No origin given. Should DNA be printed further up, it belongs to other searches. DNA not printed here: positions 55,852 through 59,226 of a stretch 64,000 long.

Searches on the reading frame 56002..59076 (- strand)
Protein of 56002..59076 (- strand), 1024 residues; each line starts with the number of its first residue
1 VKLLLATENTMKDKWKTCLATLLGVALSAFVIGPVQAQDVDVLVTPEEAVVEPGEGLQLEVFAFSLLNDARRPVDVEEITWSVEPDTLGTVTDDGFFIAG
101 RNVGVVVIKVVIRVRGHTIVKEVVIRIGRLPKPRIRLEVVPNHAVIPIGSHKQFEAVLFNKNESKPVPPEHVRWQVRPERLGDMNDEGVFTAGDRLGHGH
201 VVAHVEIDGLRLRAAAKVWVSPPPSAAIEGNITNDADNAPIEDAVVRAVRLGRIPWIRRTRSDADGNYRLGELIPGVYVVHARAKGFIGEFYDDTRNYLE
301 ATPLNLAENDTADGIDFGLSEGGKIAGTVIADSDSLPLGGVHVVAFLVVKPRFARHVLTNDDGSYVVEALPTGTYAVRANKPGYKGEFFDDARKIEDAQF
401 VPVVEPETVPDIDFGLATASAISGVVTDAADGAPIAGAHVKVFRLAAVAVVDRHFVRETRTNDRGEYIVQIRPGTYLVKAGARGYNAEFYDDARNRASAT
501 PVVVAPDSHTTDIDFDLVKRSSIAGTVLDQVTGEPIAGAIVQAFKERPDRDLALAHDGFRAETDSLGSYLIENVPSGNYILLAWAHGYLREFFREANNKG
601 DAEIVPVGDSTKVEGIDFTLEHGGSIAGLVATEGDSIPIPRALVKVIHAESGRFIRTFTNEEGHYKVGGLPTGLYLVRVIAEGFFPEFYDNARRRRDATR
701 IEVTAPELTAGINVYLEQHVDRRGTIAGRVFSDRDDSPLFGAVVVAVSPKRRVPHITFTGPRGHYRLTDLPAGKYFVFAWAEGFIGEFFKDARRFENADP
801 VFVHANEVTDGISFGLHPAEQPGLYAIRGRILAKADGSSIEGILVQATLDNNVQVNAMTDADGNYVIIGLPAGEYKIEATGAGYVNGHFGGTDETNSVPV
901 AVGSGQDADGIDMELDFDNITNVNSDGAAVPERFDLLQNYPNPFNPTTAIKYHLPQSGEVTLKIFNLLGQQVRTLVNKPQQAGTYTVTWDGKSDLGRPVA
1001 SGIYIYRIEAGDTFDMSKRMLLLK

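Call 5: search_protein_families(library=pfam, proteins=[window:56002-59076:-], max_evalue=0.01)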
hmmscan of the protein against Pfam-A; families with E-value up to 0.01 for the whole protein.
window:56002-59076:- (1024 aa): 16 families
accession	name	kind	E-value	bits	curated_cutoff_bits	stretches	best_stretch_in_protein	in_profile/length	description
PF13620.12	CarboxypepD_reg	-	2.7e-80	265.2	32.3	7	422-503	2-68/82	Carboxypeptidase regulatory-like domain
PF13715.12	CarbopepD_reg_2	-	1.3e-33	115.3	32.2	2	827-886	1-57/88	CarboxypepD_reg-like domain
PF17210.9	SdrD_B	-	8e-24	84.4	29.7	1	836-887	20-73/112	SdrD B-like domain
PF14686.12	fn3_3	-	2.5e-16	59.6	24.4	0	559-592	27-60/75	Polysaccharide lyase family 4, domain II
PF17802.7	SpaA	-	3.4e-15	56.4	23.1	0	845-878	21-57/91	Prealbumin-like fold domain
PF09430.16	EMC7_beta-sandw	-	1.2e-12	48.5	26.6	0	355-384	21-50/122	ER membrane protein complex subunit 7, beta-sandwich domain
PF22902.2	NOMO1-like_9th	-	6.9e-12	45.4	27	0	843-885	18-61/75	BOS complex subunit NOMO1-like, beta sandwich domain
PF13860.13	FlgD_ig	-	1.6e-11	44.5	27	1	950-1010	14-75/79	FlgD Ig-like domain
PF18962.6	Por_Secre_tail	-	9.4e-09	35.9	27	1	940-1018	2-72/75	Secretion system C-terminal sorting domain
PF23193.1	NOMO_3rd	-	1.4e-07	32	27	0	561-623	62-116/120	NOMO third transthyretin-like domain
PF24421.1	Ig_J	-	1.1e-06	29.2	29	0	645-681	46-84/104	Tip attachment protein J, Ig-like domain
PF00775.27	Dioxygenase_C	-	2.6e-06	27.5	27.3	0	850-882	71-103/182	Dioxygenase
PF08400.16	phage_tail_N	-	4.5e-05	23.9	26.6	1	421-486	4-68/134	Prophage tail fibre N-terminal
PF07210.18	DUF1416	-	9e-05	22.8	23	0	416-492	16-84/97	Protein of unknown function (DUF1416)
PF13585.12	CHU_C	-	0.001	19.6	27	1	956-1012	25-75/86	CHU_C Type IX secretion signal domain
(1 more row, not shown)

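Call 51: search_protein_families(library=ncbifam, proteins=[window:56002-59046:-], max_evalue=0.01)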
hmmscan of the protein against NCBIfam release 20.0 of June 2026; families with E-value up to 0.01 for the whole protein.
window:56002-59046:- (1014 aa): 11 families
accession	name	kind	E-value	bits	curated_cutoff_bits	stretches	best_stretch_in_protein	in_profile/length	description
NF052345.1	S_layer_anammox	exception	3.8e-26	90.9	1400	4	407-579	1310-1464/1596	Kustd1514 family S-layer glycoprotein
TIGR04183.1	Por_Secre_tail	domain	1.6e-15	56.9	23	1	930-1003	2-63/72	T9SS type A sorting domain-containing protein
NF033707.1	T9SS_sortase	equivalog_domain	2.5e-09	35.4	420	1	927-1001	999-1078/1095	type IX secretion system sortase PorU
NF009276.0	PRK12633.1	equivalog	1.7e-07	31.2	383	1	947-1003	128-184/234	flagellar basal body rod modification protein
NF052323.1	T9SSA_dep_M6i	equivalog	3.6e-07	28.5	600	1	929-1004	960-1030/1043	T9SS-dependent M6-like inactivated metalloprotease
NF005176.1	PRK06655.1-1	equivalog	7.4e-07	29.3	230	1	946-1001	95-150/197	flagellar hook assembly protein FlgD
TIGR04134.1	lipo_with_rSAM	hypoth_equivalog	5.1e-06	26.6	39.8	0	411-460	41-90/150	radical SAM-associated putative lipoprotein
NF012181.0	MSCRAMM_SdrD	exception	1.3e-05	22.8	2500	1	723-885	699-874/1379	MSCRAMM family adhesin SdrD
NF038113.1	T9SSA_dep_M36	equivalog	0.00011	20.5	885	1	925-1009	791-865/869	T9SS-dependent M36 family metallopeptidase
NF052228.1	T9SS_PorZ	equivalog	0.00095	17.7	260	1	913-996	659-738/757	type IX secretion system anionic LPS delivery protein PorZ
NF009277.0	PRK12634.1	equivalog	0.00097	19.3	333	0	946-1003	120-177/221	flagellar basal body rod modification protein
